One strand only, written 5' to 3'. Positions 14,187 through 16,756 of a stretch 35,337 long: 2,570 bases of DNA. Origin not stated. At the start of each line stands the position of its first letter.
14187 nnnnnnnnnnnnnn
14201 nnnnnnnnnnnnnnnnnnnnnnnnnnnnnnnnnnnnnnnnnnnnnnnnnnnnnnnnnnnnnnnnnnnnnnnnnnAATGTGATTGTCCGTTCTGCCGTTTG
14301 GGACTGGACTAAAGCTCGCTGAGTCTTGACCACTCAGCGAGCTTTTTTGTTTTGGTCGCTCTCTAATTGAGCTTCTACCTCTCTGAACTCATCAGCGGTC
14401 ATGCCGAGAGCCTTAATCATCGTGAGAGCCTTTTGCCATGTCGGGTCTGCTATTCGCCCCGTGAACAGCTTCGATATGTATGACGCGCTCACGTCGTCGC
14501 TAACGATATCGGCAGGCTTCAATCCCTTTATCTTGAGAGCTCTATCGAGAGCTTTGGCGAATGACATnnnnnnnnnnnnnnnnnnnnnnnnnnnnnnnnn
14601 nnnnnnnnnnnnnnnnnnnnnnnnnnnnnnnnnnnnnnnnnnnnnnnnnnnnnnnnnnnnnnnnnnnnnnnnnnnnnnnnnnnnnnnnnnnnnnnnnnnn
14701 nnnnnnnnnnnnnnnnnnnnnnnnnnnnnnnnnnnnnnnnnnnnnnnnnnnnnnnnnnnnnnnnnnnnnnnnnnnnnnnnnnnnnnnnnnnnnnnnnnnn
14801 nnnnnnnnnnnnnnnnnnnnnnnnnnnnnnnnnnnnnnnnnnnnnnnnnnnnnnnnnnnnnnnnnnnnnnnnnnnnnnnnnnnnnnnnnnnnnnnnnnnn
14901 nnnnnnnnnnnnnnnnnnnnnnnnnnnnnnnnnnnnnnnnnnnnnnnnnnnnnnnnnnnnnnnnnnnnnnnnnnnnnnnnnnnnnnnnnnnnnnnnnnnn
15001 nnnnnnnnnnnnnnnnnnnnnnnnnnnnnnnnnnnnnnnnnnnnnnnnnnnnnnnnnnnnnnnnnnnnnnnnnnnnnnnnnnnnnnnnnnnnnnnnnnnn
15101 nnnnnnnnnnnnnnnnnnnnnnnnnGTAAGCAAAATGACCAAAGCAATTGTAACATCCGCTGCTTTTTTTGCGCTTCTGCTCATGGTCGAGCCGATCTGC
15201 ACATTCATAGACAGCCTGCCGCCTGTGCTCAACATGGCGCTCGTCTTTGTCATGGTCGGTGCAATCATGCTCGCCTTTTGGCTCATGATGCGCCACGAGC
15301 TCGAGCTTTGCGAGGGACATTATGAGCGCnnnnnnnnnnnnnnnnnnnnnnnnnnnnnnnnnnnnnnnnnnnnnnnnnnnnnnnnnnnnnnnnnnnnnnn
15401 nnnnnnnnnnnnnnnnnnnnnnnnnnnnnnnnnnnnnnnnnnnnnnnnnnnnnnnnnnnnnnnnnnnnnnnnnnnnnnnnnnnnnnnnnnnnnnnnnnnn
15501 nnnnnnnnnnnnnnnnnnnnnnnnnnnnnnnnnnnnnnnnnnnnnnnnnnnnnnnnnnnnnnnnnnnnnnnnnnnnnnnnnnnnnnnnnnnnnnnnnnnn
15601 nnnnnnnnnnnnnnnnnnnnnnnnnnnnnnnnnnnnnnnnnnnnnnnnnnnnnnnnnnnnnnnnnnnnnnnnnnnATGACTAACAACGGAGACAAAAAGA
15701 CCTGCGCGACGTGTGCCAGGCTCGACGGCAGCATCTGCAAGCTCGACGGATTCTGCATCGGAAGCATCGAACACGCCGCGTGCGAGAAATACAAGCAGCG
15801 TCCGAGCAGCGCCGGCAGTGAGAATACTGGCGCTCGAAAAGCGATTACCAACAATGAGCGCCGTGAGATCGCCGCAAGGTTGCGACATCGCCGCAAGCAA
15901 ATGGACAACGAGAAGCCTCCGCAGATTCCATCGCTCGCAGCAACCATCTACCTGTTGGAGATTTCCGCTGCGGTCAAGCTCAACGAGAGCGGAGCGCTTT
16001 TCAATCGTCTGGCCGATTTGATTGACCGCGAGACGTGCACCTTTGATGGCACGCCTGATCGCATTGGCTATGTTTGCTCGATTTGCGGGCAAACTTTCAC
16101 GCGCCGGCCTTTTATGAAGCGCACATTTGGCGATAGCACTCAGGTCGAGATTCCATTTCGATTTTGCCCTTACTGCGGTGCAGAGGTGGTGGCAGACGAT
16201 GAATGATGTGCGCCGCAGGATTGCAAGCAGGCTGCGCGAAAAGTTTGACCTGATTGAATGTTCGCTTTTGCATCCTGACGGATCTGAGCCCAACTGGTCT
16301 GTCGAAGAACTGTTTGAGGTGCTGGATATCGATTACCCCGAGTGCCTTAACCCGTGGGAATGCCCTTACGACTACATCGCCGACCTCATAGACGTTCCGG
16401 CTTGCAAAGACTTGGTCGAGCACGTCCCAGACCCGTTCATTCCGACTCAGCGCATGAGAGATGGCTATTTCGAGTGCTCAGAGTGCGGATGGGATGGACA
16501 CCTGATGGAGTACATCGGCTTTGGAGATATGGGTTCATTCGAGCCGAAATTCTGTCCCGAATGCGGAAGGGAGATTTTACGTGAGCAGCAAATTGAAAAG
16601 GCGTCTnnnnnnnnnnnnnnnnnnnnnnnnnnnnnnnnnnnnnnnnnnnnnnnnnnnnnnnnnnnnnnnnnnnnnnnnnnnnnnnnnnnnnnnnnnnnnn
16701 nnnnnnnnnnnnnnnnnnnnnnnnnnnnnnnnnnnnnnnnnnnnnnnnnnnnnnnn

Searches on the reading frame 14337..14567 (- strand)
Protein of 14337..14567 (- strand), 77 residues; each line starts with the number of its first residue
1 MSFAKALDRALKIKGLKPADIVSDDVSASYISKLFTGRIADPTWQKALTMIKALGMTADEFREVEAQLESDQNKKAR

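Call 44: search_protein_families(library=phrogs, proteins=[window:14337-14567:-], max_evalue=0.01)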
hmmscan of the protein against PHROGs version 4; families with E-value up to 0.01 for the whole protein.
window:14337-14567:- (77 aa): 0 families

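Call 45: search_protein_families(library=pfam, proteins=[window:14337-14567:-], max_evalue=0.01)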
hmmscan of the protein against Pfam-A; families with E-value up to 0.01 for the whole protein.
window:14337-14567:- (77 aa): 2 families
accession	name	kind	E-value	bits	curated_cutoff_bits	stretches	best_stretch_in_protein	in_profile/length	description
PF13560.12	HTH_31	-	0.00014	22.5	27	1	25-63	25-63/64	Helix-turn-helix domain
PF01381.28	HTH_3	-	0.0054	17.2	23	0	25-61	20-55/55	Helix-turn-helix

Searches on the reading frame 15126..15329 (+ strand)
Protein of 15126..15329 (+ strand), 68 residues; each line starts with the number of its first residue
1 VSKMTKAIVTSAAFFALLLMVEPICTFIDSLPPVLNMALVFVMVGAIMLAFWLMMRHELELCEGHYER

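Call 24: find_homologous_proteins(query=window:15135-15329:+)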
Query seq(65 aa) (65 aa): 159 proteins with E <= 0.001 among 159 candidates; the best 120 are listed.
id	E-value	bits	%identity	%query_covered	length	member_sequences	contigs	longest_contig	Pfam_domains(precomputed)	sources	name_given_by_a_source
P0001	2.6e-34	133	100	100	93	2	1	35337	-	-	-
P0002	1.2e-33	131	97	100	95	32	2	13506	-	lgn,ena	-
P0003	3.6e-33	130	97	100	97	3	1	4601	-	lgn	-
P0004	5.2e-33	129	92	100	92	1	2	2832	-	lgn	-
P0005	1.5e-32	128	94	100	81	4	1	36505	-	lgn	-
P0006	2.8e-32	127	94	100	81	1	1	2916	-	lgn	-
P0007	4.6e-32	126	94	100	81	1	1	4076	-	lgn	-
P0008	7.2e-32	126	94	100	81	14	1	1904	-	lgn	-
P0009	7.2e-32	126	92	100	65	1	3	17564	-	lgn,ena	-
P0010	8.9e-32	125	94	100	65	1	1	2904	-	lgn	-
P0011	1.1e-31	125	94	98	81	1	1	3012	-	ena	-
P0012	1.3e-31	125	94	100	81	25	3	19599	-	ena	-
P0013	1.7e-31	125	94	100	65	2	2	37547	-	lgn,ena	-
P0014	2.1e-31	124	94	100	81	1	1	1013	-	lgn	-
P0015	2.4e-31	124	94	100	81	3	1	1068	-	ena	-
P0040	1.9e-30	121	92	100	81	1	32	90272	-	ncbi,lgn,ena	-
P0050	6.4e-30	120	89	100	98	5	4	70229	-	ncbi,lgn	-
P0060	1.1e-29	119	92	98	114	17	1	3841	-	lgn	-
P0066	1.5e-29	118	92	100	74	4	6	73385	-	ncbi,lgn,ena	-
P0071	2.4e-29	118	86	100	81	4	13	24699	-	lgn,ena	-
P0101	5.5e-28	113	86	100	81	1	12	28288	-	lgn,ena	-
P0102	6.2e-28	113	83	100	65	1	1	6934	-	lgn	-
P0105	7.6e-28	113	84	98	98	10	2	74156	-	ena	-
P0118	6.9e-27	110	83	100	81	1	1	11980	-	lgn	-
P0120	1.6e-26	109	84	98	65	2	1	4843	-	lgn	-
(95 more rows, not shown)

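Call 25: find_related_loci(query=window:15135-15329:+, collection=metagenome_contigs, flank=2000)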
Query seq(65 aa) (65 aa) in metagenome_contigs; peptide patterns used: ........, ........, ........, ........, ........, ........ (x = any residue, [..] = any of these).
422 stretches matched a pattern; 4 encode a relative of the query (tblastn E <= 1e-3); 4 distinct loci.
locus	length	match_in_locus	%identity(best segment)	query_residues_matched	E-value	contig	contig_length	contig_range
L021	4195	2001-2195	92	1-65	1e-38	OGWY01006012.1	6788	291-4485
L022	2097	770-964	92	1-65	2e-38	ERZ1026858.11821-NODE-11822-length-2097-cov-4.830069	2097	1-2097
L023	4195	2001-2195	88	1-65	8e-36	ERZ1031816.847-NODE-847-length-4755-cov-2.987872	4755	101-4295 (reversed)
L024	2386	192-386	88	1-65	3e-35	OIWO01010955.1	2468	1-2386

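Call 26: find_encoding_contigs(protein=P0040, flank=1500, max_places=10)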
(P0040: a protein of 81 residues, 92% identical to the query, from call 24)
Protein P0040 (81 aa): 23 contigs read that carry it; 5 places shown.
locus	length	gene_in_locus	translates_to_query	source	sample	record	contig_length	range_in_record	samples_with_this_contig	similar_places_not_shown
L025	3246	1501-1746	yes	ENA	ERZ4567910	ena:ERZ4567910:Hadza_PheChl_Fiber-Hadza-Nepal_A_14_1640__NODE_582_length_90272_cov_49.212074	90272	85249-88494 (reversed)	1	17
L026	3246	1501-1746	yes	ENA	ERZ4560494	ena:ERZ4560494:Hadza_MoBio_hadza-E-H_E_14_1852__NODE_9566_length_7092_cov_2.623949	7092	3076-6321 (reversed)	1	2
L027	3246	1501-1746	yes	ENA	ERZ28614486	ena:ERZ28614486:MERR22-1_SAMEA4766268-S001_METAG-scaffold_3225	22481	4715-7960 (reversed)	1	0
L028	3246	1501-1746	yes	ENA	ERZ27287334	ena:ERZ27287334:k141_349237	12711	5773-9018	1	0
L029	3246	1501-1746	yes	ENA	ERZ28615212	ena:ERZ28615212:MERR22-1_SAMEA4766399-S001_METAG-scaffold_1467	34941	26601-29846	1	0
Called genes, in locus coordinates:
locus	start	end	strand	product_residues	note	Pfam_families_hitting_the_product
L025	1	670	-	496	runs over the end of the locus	PF00239:Resolvase, PF07508:Recombinase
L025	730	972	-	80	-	PF13560:HTH_31 (weak), PF01381:HTH_3 (weak)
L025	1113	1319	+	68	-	-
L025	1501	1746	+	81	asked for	-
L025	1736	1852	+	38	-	-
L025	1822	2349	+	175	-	-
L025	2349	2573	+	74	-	-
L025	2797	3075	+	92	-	-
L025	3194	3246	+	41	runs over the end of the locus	-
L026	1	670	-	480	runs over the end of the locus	?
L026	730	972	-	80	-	PF13560:HTH_31 (weak), PF01381:HTH_3 (weak)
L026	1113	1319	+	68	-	-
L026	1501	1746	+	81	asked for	-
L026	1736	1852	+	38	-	-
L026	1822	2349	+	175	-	-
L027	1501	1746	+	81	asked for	-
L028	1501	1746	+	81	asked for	-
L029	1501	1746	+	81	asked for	-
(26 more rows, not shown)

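Call 27: find_encoding_contigs(protein=P0071, flank=1500, max_places=10)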
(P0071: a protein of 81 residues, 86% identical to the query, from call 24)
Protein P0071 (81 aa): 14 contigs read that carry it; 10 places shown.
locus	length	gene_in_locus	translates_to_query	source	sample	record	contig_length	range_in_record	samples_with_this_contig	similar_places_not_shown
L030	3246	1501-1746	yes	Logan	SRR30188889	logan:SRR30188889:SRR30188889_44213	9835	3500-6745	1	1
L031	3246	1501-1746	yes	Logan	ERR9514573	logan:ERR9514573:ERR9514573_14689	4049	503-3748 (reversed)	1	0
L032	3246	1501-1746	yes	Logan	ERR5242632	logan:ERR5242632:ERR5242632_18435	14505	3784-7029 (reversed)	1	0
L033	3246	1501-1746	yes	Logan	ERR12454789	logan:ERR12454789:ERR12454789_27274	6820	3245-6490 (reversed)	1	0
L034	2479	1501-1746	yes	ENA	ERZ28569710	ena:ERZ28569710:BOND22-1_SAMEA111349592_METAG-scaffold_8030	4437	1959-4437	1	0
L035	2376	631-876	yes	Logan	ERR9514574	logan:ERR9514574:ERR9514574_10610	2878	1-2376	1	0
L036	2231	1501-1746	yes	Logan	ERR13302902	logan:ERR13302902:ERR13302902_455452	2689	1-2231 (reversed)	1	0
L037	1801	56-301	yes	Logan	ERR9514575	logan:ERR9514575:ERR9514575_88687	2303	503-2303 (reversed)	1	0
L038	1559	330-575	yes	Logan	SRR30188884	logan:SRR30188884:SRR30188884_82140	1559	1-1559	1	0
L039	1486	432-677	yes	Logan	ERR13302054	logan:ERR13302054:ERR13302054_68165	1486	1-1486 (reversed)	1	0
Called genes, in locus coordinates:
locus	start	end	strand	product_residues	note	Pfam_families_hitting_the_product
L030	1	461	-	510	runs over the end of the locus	PF00239:Resolvase, PF07508:Recombinase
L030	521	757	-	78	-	PF13560:HTH_31 (weak)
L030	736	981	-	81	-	-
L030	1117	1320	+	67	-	PF08667:BetR (weak)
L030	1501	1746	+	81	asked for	-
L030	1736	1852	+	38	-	-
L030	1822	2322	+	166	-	-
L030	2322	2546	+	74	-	-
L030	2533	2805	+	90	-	-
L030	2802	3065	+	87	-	-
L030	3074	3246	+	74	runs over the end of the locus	-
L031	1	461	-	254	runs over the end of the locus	?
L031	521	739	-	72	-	-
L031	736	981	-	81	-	-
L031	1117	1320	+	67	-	PF08667:BetR (weak)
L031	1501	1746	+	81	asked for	-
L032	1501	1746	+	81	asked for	-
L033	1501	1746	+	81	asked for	-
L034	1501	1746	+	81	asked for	-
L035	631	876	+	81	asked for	-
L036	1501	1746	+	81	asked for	-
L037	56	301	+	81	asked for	-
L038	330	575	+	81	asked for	-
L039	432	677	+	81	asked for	-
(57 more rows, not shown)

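Call 28: find_encoding_contigs(protein=P0101, flank=1500, max_places=10)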
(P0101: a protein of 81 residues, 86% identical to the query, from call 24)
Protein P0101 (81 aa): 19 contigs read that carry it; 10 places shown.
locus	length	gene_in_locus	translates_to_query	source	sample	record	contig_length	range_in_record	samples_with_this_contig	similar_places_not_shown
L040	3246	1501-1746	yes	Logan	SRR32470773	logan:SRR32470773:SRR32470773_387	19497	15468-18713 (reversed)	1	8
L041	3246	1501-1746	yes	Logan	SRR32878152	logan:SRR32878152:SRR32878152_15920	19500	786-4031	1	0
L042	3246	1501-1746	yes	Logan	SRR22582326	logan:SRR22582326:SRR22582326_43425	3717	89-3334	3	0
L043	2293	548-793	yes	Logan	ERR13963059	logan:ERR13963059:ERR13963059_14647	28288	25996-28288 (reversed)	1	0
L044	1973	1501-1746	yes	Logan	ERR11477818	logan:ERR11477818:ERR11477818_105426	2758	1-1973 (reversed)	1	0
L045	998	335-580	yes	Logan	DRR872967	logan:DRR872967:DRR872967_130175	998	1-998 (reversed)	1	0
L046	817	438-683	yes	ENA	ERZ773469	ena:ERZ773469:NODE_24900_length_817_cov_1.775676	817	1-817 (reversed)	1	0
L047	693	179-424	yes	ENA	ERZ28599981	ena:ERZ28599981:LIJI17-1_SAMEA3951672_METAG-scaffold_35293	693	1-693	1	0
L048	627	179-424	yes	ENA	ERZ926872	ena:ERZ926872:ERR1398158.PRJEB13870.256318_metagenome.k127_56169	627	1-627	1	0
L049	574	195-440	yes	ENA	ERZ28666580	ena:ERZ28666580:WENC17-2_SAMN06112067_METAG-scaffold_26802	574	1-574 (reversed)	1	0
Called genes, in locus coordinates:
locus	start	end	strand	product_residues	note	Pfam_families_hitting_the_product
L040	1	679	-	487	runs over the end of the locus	?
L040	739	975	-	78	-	-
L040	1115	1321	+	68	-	-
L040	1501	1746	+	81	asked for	-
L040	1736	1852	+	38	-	-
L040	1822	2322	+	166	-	-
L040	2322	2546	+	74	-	-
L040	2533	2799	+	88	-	-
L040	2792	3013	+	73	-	-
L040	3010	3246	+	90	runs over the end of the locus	-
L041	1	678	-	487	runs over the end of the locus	?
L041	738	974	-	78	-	-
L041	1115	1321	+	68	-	-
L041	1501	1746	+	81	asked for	-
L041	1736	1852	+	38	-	-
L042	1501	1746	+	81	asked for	-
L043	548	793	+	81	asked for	-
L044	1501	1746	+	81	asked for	-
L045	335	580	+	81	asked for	-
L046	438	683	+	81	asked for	-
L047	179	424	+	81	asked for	-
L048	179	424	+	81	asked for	-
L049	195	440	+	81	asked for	-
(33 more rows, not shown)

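Call 31: find_encoding_contigs(protein=P0102, flank=1500, max_places=10)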
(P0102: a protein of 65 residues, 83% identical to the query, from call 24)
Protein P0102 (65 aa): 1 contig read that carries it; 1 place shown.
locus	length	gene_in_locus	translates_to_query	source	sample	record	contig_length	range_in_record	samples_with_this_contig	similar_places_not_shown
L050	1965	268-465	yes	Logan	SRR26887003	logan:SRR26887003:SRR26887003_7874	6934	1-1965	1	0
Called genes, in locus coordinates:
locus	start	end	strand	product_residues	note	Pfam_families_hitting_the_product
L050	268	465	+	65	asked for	-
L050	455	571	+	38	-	-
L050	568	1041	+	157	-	-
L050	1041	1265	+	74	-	-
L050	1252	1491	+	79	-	-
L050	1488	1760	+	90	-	-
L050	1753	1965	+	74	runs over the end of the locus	-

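Call 32: find_encoding_contigs(protein=P0118, flank=1500, max_places=10)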
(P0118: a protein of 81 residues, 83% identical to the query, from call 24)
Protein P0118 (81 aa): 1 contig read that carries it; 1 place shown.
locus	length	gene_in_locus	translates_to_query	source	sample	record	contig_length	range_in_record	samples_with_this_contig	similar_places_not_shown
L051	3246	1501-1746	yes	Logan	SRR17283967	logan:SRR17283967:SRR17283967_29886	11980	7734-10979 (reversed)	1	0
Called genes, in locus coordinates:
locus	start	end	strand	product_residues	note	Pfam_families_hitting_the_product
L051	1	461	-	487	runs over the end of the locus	?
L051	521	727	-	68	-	-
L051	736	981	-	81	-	-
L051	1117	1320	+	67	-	PF08667:BetR (weak)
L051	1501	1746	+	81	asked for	-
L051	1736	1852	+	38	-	-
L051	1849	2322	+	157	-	-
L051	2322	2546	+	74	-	-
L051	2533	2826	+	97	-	-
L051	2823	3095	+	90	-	-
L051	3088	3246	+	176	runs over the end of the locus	-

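Call 33: find_encoding_contigs(protein=P0105, flank=1500, max_places=10)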
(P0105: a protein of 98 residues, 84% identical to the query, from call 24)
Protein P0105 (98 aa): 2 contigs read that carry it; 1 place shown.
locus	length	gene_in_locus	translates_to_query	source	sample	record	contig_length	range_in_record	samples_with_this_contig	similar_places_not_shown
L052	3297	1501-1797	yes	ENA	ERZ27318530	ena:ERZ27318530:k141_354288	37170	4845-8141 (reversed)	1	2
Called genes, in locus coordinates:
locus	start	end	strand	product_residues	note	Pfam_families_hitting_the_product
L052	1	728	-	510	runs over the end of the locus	PF00239:Resolvase, PF07508:Recombinase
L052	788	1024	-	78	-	PF13560:HTH_31 (weak), PF01381:HTH_3 (weak)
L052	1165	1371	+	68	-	-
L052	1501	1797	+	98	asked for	-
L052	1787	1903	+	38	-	-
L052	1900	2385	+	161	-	-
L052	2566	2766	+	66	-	-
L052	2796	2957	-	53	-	-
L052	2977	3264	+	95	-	-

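Call 34: find_encoding_contigs(protein=P0120, flank=1500, max_places=10)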
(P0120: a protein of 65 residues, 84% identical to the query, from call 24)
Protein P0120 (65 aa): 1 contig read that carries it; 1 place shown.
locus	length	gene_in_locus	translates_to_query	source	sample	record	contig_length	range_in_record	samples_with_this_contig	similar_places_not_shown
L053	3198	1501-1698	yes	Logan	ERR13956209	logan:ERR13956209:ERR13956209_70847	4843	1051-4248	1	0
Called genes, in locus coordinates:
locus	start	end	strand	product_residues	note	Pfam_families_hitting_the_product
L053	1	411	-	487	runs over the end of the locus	?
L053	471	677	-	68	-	-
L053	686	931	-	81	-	-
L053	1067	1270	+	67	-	PF08667:BetR (weak)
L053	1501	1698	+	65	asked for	-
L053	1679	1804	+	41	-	-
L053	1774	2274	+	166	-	-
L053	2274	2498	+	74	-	-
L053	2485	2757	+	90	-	-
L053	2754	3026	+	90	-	-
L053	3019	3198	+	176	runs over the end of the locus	-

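Call 44: search_protein_families(library=phrogs, proteins=[window:15126-15329:+], max_evalue=0.01)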
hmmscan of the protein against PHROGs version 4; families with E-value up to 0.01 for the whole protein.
window:15126-15329:+ (68 aa): 0 families

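Call 45: search_protein_families(library=pfam, proteins=[window:15126-15329:+], max_evalue=0.01)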
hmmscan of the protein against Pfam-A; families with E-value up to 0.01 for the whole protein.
window:15126-15329:+ (68 aa): 0 families

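Call 49: find_encoding_contigs(protein=P0060, flank=1500, max_places=10)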
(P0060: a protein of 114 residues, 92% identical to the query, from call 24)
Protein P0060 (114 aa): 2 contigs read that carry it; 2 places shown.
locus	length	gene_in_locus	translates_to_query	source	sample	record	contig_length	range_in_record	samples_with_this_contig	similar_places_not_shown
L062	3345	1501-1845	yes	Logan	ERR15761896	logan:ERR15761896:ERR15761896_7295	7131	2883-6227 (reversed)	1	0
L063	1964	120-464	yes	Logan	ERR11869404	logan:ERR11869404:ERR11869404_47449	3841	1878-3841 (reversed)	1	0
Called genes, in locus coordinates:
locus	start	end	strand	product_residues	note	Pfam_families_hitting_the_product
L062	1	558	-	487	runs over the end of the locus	?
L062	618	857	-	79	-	PF13560:HTH_31 (weak)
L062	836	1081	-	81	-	-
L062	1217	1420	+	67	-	PF08667:BetR (weak)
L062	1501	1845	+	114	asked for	-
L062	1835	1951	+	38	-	-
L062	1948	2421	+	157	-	-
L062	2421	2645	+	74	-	-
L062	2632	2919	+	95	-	-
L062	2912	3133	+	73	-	-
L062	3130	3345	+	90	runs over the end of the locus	-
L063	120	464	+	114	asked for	-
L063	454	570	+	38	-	-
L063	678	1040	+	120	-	-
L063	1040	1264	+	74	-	-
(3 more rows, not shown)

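Call 50: find_encoding_contigs(protein=P0066, flank=1500, max_places=10)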
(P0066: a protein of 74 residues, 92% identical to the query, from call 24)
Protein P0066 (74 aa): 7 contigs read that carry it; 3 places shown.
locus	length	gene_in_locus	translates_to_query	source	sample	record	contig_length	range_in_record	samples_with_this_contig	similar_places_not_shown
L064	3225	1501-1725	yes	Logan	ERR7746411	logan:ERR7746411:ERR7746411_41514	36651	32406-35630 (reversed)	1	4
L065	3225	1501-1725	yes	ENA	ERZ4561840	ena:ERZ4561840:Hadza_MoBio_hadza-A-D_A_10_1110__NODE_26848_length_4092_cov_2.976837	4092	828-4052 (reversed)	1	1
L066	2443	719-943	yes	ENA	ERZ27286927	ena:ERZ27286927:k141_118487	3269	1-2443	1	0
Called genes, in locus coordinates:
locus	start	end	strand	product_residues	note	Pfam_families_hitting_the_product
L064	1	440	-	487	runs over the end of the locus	?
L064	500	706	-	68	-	-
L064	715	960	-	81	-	-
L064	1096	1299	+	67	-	PF08667:BetR (weak)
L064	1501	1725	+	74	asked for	-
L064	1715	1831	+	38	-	-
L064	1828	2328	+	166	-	-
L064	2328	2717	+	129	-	-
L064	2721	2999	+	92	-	-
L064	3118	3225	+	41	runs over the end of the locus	-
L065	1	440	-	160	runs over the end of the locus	?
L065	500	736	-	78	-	-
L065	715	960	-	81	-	-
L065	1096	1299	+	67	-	PF08667:BetR (weak)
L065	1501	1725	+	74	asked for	-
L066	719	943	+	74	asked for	-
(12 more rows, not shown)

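Call 51: find_encoding_contigs(protein=P0050, flank=1500, max_places=10)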
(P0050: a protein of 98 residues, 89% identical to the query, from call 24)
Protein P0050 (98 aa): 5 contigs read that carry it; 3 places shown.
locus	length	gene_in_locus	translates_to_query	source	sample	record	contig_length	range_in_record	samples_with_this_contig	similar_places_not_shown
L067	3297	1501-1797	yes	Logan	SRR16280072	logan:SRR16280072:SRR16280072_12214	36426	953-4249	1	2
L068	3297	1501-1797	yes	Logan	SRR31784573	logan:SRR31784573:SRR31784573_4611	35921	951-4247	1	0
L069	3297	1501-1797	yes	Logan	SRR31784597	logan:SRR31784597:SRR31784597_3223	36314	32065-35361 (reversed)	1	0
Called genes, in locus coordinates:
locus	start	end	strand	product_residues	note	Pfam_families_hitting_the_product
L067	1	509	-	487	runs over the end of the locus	?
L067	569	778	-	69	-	-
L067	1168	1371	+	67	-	PF08667:BetR (weak)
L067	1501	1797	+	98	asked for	-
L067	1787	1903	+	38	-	-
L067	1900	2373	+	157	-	-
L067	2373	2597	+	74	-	-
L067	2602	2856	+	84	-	-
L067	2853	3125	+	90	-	-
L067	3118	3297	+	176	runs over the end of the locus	-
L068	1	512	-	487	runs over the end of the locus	?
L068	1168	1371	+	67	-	PF08667:BetR (weak)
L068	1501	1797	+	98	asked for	-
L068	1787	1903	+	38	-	-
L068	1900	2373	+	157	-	-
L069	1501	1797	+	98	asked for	-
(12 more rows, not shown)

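Call 83: search_protein_representatives(protein=window:15135-15329:+)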
Query: 65 residues. Proteins with E-value up to 0.001 (for the whole library): 1; up to 1e-10: 1; up to 1e-30: 0. The best 1 are listed.
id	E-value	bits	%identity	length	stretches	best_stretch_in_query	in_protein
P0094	9.0e-29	114.3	88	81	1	1-64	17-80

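Call 93: search_protein_families(library=ncbifam, proteins=[window:15135-15329:+], max_evalue=0.01)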
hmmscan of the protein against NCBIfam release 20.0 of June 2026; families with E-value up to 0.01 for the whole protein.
window:15135-15329:+ (65 aa): 0 families

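Call 94: search_protein_families(library=padloc, proteins=[window:15135-15329:+], max_evalue=0.01)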
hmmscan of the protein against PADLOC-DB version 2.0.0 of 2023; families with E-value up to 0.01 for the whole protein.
window:15135-15329:+ (65 aa): 0 families

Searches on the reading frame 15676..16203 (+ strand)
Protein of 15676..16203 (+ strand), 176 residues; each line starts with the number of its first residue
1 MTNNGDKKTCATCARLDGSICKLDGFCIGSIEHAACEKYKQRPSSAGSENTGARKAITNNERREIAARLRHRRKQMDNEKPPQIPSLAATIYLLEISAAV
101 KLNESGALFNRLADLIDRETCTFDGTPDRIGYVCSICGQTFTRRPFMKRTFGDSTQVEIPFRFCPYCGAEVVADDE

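Call 44: search_protein_families(library=phrogs, proteins=[window:15676-16203:+], max_evalue=0.01)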
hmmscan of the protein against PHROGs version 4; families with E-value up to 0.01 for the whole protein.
window:15676-16203:+ (176 aa): 2 families
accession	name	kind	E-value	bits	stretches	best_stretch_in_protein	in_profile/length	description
phrog_21525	-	unknown function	4.3e-16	60.4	1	57-176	2-108/108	-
phrog_34256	-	unknown function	0.0072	17.5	0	122-147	48-73/84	-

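Call 45: search_protein_families(library=pfam, proteins=[window:15676-16203:+], max_evalue=0.01)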
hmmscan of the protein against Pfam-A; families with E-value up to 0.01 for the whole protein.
window:15676-16203:+ (176 aa): 1 family
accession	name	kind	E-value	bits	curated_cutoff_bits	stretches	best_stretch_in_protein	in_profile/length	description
PF13248.11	Zn_ribbon_3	-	0.0058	16.5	27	0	164-174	5-14/26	zinc-ribbon domain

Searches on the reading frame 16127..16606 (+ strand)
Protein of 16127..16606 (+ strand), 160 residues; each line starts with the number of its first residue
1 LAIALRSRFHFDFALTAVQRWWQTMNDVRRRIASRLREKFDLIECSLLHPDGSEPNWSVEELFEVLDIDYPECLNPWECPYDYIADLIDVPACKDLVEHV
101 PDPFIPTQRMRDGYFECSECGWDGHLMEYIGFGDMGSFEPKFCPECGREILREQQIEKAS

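Call 44: search_protein_families(library=phrogs, proteins=[window:16127-16606:+], max_evalue=0.01)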
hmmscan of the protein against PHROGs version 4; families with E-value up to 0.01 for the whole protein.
window:16127-16606:+ (160 aa): 2 families
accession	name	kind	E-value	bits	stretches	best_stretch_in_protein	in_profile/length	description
phrog_21525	-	unknown function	9.9e-07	30.3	1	82-154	48-107/108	-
phrog_19886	-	unknown function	0.0019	18.8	1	116-154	11-49/61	-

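Call 45: search_protein_families(library=pfam, proteins=[window:16127-16606:+], max_evalue=0.01)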
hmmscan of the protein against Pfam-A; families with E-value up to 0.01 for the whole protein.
window:16127-16606:+ (160 aa): 2 families
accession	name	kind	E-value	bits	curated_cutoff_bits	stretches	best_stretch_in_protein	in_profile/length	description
PF13248.11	Zn_ribbon_3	-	0.0046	16.8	27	0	143-155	5-16/26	zinc-ribbon domain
PF23455.1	DUF7129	-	0.01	16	30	0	111-121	8-18/45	Domain of unknown function (DUF7129)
